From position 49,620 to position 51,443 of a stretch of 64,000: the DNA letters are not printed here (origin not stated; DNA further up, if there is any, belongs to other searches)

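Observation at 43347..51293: Adjacent co-directional envelope cluster: TPR/beta-barrel OMP - Skp - lytic transglycosylase - 1,361-aa FecR-domain protein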

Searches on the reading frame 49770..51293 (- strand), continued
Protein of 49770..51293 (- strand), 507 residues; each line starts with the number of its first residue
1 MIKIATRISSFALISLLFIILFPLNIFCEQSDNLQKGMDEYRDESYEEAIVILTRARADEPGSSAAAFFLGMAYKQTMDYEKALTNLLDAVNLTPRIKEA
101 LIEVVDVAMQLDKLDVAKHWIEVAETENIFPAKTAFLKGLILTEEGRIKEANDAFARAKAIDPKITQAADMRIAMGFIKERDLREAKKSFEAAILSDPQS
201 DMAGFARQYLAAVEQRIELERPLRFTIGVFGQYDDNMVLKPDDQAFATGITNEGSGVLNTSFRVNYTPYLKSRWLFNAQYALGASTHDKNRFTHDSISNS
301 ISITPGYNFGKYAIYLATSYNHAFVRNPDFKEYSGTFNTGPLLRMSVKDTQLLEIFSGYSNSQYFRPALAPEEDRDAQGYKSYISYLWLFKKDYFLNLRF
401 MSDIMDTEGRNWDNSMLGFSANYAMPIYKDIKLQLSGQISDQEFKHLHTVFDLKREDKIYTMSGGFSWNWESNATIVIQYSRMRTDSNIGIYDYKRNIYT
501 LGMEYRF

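Call 13: find_related_loci(query=A1, collection=genome_contigs, flank=10000)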
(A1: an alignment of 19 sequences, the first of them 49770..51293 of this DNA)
Query A1 (507 aa) in genome_contigs; peptide patterns used: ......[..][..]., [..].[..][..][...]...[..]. (x = any residue, [..] = any of these).
273 stretches matched a pattern; 94 encode a relative of the query (tblastn E <= 1e-3); the best 80 are kept; 79 distinct loci.
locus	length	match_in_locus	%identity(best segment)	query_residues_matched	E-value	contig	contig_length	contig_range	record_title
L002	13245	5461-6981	87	1-507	0e+0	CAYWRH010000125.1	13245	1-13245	MAG TPA_asm: uncultured Desulfatiglans sp. isolate SRP167436_co1_198 genome assembly, contig: NODE_7701_length_13245_cov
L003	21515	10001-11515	71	1-507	0e+0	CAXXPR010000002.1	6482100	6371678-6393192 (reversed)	MAG: Desulfatiglandales bacterium isolate a8f5a47d-4dac-4919-b032-e1fff6f47f18 genome assembly, contig: contig_2, whole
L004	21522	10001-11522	85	1-507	0e+0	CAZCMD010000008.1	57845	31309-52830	MAG TPA_asm: uncultured Desulfatiglans sp. isolate SRP192927_co6_207 genome assembly, contig: NODE_677_length_57845_cov_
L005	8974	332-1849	62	1-507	0e+0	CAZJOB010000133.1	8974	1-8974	MAG TPA_asm: uncultured Desulfatiglans sp. isolate SRP192927_co6_698 genome assembly, contig: NODE_20369_length_8974_cov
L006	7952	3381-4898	59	1-507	0e+0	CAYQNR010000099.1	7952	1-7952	MAG TPA_asm: uncultured Desulfobacteraceae bacterium isolate binchicken_co100_362 genome assembly, contig: NODE_14708_le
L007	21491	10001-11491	71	14-507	0e+0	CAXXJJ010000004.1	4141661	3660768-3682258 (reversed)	MAG: Desulfatiglandales bacterium isolate ad7cffaf-6c2b-4e6c-8426-e31439b40ff1 genome assembly, contig: contig_4, whole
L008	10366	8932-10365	61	19-492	0e+0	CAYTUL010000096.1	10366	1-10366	MAG TPA_asm: uncultured Desulfobacteraceae bacterium isolate SRP323688_co1_193 genome assembly, contig: NODE_9651_length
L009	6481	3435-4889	58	23-507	0e+0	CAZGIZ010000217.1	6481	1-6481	MAG TPA_asm: uncultured Desulfobacteraceae bacterium isolate binchicken_co81_519 genome assembly, contig: NODE_21763_len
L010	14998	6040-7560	89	1-507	0e+0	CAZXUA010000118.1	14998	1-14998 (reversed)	MAG TPA_asm: uncultured Desulfatiglans sp. isolate binchicken_co43_301 genome assembly, contig: NODE_7158_length_14998_c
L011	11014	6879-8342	71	20-507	0e+0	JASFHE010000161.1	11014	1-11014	MAG: Desulfobacteraceae bacterium isolate D0608M12metaG_Bin_560 D0608M12metaG_FD_scaffold_418_c1, whole genome shotgun s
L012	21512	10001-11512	52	4-507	1e-176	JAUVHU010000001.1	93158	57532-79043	MAG: Desulfobacteraceae bacterium isolate CSMAG_410 CSMAG_410_k141_958416_length_93158_cov_19.8020, whole genome shotgun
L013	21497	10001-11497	50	10-507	2e-173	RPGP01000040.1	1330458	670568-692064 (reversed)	MAG: Desulfobacteraceae bacterium Eth-SRB1 Scaffold78_pilon, whole genome shotgun sequence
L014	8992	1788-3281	52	11-507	2e-173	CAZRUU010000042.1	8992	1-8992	MAG TPA_asm: uncultured Syntrophaceae bacterium isolate SRP191223_co2_122 genome assembly, contig: NODE_7155_length_8992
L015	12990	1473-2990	51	4-507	2e-172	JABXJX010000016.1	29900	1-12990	MAG: Desulfobacterales bacterium isolate CR_Bin_073 NODE_17_length_29900_cov_6.451631, whole genome shotgun sequence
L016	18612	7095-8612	50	1-507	3e-172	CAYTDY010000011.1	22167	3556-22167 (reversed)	MAG TPA_asm: uncultured Desulfobacteraceae bacterium isolate binchicken_co34_251 genome assembly, contig: NODE_3608_leng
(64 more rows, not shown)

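Call 33: predict_structure(alignment_id=A1)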
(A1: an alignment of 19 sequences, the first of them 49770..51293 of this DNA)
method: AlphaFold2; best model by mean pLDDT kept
length: 507 residues; sequences in the alignment: 19
mean_pLDDT: 86.4   pTM: 0.64
mean pLDDT of the five models: 86.4, 85.0, 83.1, 82.5, 81.5
residues with pLDDT >= 90: 251; 70-90: 205; 50-70: 42; < 50: 9
segments of 3 or more residues with pLDDT < 50: 22-29
pLDDT, mean of each block of 10 residues (from residue 1): 67 67 42 84 90 88 84 91 90 70 88 89 85 91 89 94 91 90 92 92 88 84 92 87 63 84 89 89 90 84 94 95 73 83 92 96 78 86 95 92 90 92 92 96 82 88 94 91 90 90 92
secondary structure, 60 per line:
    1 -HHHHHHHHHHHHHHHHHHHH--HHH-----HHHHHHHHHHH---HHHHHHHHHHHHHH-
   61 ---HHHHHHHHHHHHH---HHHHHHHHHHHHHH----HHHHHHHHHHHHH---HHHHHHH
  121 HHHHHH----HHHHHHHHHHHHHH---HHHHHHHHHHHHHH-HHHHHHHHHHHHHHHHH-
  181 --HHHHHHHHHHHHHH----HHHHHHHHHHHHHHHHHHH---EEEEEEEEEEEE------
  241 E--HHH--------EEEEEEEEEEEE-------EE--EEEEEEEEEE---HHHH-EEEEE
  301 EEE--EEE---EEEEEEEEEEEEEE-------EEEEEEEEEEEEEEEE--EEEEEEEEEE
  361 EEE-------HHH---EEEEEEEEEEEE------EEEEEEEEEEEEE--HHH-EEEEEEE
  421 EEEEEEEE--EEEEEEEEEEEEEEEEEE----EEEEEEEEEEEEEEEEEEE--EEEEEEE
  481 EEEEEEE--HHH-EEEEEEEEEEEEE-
elements in order: H2-21 H32-42 H46-59 H64-76 H80-93 H98-110 H114-126 H131-144 H148-161 H163-179 H183-196 H201-219 E223-234 E255-266 E278-287 H291-294 E296-303 E306-308 E312-325 E333-348 E351-363 E377-388 E395-407 E414-428 E431-448 E453-471 E474-487 E494-506
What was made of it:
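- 49770..51293 (-): TPR + 14-stranded β-barrel outer-membrane protein (507 aa). Signal peptide at about 51210-51293, TPR domain at 50637-51200, barrel at 49776-50627, C-terminal YRF β-signal. The AF2 model has pLDDT 86 and 14 strands (call 33).
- On T11SS / Slam translocon: The AF2 model has helices over residues 32-219 and 14 strands over 223-506, with pLDDT 86 (call 33).
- On BcsC/PgaA/PelB exopolysaccharide porins: The model has 14 strands and about 190 aa of TPR (call 33).
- The model has TPR plus 14 strands (call 33).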

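Call 37: fold_search(model_id=the predicted structure, library=pdb)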
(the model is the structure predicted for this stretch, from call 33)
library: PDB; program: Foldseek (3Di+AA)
matches with E <= 10: 1696; with E <= 0.001: 966
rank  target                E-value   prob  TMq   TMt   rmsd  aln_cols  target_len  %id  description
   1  9b8a                  1.3e-13  1.00  0.36  0.34  11.7       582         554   10  Cryo-EM structure of E. coli cellulose synthase subunit C (released 2025-02-19)
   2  9b8h_A                4.7e-13  1.00  0.39  0.35  12.1       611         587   11  Cryo-EM structure of E. coli cellulose synthase subunit C with cellotetraose (released 2025-02-19)
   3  2iwv_A                9.2e-12  1.00  0.40  0.65   5.7       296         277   11  Structure of the monomeric outer membrane porin OmpG in the open and closed conformation (released 2006-08-14)
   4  2x9k                  9.2e-12  1.00  0.38  0.63   6.0       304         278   13  Structure of a E.coli porin (released 2011-01-26)
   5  2wvp                  4.3e-11  1.00  0.36  0.61   6.1       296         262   14  Synthetically modified OmpG (released 2010-07-14)
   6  8chy                  7.4e-11  1.00  0.33  0.58   3.9       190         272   25  Crystal structure of an 8-repeat consensus TPR superhelix with Zinc. (released 2024-02-21)
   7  8wv0_B                3.7e-10  1.00  0.31  0.44   9.2       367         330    9  Outer membrane porin of Burkholderia pseudomallei (BpsOmp38) (released 2024-10-30)
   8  9qhc_A                3.9e-10  1.00  0.32  0.57   4.7       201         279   23  Crystal structure of 8-repeat CTPR protein with eliminated coordination sites (released 2025-10-22)
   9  9qhb                  4.2e-10  1.00  0.34  0.62   2.3       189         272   22  Crystal structure of 16-repeat CTPR protein with eliminated coordination sites (released 2025-10-22)
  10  8wv0_A                5.3e-10  1.00  0.32  0.45   9.0       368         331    9  Outer membrane porin of Burkholderia pseudomallei (BpsOmp38) (released 2024-10-30)
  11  4v3g_B                6.3e-10  1.00  0.41  0.60   7.2       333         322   13  Crystal structure of CymA from Klebsiella oxytoca (released 2015-06-03)
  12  9qhc_B                7.6e-10  1.00  0.33  0.60   3.4       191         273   24  Crystal structure of 8-repeat CTPR protein with eliminated coordination sites (released 2025-10-22)
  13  2r4o_A                7.6e-10  1.00  0.32  0.37  11.3       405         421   10  Crystal structure of the long-chain fatty acid transporter FadL mutant delta NPA (released 2008-09-16)
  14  2fgq                  8.1e-10  1.00  0.33  0.48  10.2       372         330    9  High resolution X-ray structure of Omp32 in complex with malate (released 2006-01-31)
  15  8jto                  9.6e-10  1.00  0.32  0.45   9.1       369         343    8  Outer membrane porin of Burkholderia pseudomallei (BpsOmp38) in complex with ceftazidime (released 2024-06-26)
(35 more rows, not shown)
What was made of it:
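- On BcsC/PgaA/PelB exopolysaccharide porins: BcsC is the top Foldseek hit, but with TM 0.36-0.39 and rmsd about 12 Å (call 37).
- Closest known: BcsC / PgaA / PelB-type TPR-porin exopolysaccharide exporters. Same: TPR domain followed by a C-terminal barrel; BcsC is the best whole-chain fold match (call 37).
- The best whole-architecture fold match is the polysaccharide exporter BcsC (call 37). The top Foldseek hits are BcsC, E about 1e-13 (call 37).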

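Call 38: search_solved_structures(query=A1, max_evalue=1)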
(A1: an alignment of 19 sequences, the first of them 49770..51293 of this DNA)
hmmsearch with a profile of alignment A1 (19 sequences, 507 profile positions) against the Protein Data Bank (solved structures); distinct sequences matched with E-value up to 1: 150 (the best 60 are shown).
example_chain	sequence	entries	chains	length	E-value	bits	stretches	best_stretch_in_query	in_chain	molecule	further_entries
9qhb_A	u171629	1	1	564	8.3e-74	252.3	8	37-102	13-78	Engineered tetratricopeptide repeat protein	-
8bu0_A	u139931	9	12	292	1.2e-41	146.2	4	37-102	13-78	Consensus tetratricopeptide repeat protein | Crystal structure of an 8-repeat consensus TPR superhelix with Zinc. | Monomer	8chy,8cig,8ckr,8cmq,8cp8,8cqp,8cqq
9qhc_A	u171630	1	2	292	2.4e-38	135.3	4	37-103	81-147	Engineered tetratricopeptide repeat protein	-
8ch0_A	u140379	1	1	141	9.3e-21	77.3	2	37-103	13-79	Consensus tetratricopeptide repeat protein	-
2fo7_A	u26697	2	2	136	9.8e-21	77.2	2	37-103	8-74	SYNTHETIC CONSENSUS TPR PROTEIN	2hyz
9gzg_A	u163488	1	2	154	7.4e-18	67.7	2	41-104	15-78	Engineered CTPR protein with glutamic acids for conductivity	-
7obi_A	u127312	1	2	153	1.2e-17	67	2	42-109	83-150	CTPR-rv4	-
1na0_A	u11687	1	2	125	3.6e-17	65.5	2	37-101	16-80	designed protein CTPR3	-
6vfi_B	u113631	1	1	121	2.1e-14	56.3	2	39-104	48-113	O43_dn18B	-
6v8e_A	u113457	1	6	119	9.1e-14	54.2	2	39-104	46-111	Designed protein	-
7y4i_A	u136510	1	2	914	3e-13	52.5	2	44-180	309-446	Probable UDP-N-acetylglucosamine--peptide N-acetylglucosaminyltransferase SPINDLY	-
8dtf_A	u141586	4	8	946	3.4e-13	52.3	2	44-180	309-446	Probable UDP-N-acetylglucosamine--peptide N-acetylglucosaminyltransferase SPINDLY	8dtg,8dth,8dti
6vl6_A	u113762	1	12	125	2.1e-12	49.8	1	37-110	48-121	T33_dn2A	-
2wqh_A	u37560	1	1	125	2.5e-11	46.2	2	37-103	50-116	CTPR3Y3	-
3kd7_A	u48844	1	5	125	5.4e-11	45.1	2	37-96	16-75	CTPR390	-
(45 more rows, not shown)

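Call 68: search_protein_families(library=pfam, alignment_id=A1, max_evalue=1)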
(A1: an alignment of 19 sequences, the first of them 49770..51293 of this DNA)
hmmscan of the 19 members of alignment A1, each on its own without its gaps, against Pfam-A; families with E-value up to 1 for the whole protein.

A. member 1, window:49770-51293:- (507 aa): 20 families
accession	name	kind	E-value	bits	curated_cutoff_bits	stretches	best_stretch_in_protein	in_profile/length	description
PF07719.23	TPR_2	-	2.8e-10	39.9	27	2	133-164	2-33/34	Tetratricopeptide repeat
PF13181.12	TPR_8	-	8.9e-09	35.3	25.7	2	67-95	4-32/34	Tetratricopeptide repeat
PF14559.12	TPR_19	-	1.2e-07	32.3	25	2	44-85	5-46/68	Tetratricopeptide repeat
PF13432.12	TPR_16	-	4.9e-07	30.5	32.7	1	34-89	1-55/65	Tetratricopeptide repeat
PF09976.15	TPR_21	-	4.2e-06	27.1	25.5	1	33-160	45-174/193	Tetratricopeptide repeat-like domain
PF00515.34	TPR_1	-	2.1e-05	24.6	27.8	0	70-85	7-22/34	Tetratricopeptide repeat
PF13424.12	TPR_12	-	8.9e-05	23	30.1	1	45-93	25-74/77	Tetratricopeptide repeat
PF11059.14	DUF2860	-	0.00015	21.5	22.9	1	374-506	160-294/294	Protein of unknown function (DUF2860)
PF13428.12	TPR_14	-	0.00018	22.3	23.5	0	40-71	11-42/44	Tetratricopeptide repeat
PF25064.1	ARM_TT21_5th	-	0.00031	21.5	27.8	1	76-169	13-108/117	TT21 fifth ARM repeats domain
PF10082.15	BBP2_2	-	0.00042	19.7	23.7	1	429-506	306-377/378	Putative beta-barrel porin 2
PF25063.1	ARM_TT21_C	-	0.0014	18.9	35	1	45-186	36-183/209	Tetratricopeptide repeat protein 21 C-terminal ARM domain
PF12895.13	ANAPC3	-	0.0018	18.9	27.2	1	45-115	4-73/82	Anaphase-promoting complex, cyclosome, subunit 3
PF13174.12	TPR_6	-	0.0036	18.3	26.3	0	169-200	2-33/33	Tetratricopeptide repeat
PF21545.3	T7SS_EccA1_N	-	0.013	15.3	27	1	42-169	111-242/272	T7SS, ESX-1 secretion system protein EccA1, N-terminal domain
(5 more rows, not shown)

B. families by the number of members that match (of 19 scanned): 65 families (the first 25 are shown)
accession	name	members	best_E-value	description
PF07719.23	TPR_2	19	1.8e-20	Tetratricopeptide repeat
PF00515.34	TPR_1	19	2.2e-17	Tetratricopeptide repeat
PF13181.12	TPR_8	19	1e-16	Tetratricopeptide repeat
PF13432.12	TPR_16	19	4.2e-16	Tetratricopeptide repeat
PF14559.12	TPR_19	19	1.8e-12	Tetratricopeptide repeat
PF13414.12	TPR_11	19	3.9e-11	TPR repeat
PF25064.1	ARM_TT21_5th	19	3.4e-10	TT21 fifth ARM repeats domain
PF13424.12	TPR_12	19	4.1e-09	Tetratricopeptide repeat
PF09976.15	TPR_21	19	4.2e-09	Tetratricopeptide repeat-like domain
PF13428.12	TPR_14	19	5.8e-09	Tetratricopeptide repeat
PF25063.1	ARM_TT21_C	19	6.9e-08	Tetratricopeptide repeat protein 21 C-terminal ARM domain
PF13174.12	TPR_6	19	1.5e-07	Tetratricopeptide repeat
PF24575.1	TPR_Slam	19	3.3e-06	Surface lipoprotein assembly modifier, N-terminal TPR repeats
PF12895.13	ANAPC3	18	1.1e-09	Anaphase-promoting complex, cyclosome, subunit 3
PF10082.15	BBP2_2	18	1.3e-06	Putative beta-barrel porin 2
PF11059.14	DUF2860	14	2.7e-09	Protein of unknown function (DUF2860)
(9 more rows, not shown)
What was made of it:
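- On T11SS / Slam translocon: The TPR_Slam HMM matches at E <= 1 in all 19 homologues (best 3.3e-6), with 14.1 bits against a cutoff of 35.2 for the window protein (call 68).
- On DUF2860 (PF11059) / BBP2_2 (PF10082): The best E-values among 19 homologues are 2.7e-9 (DUF2860) and 1.3e-6 (BBP2_2) (call 68).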
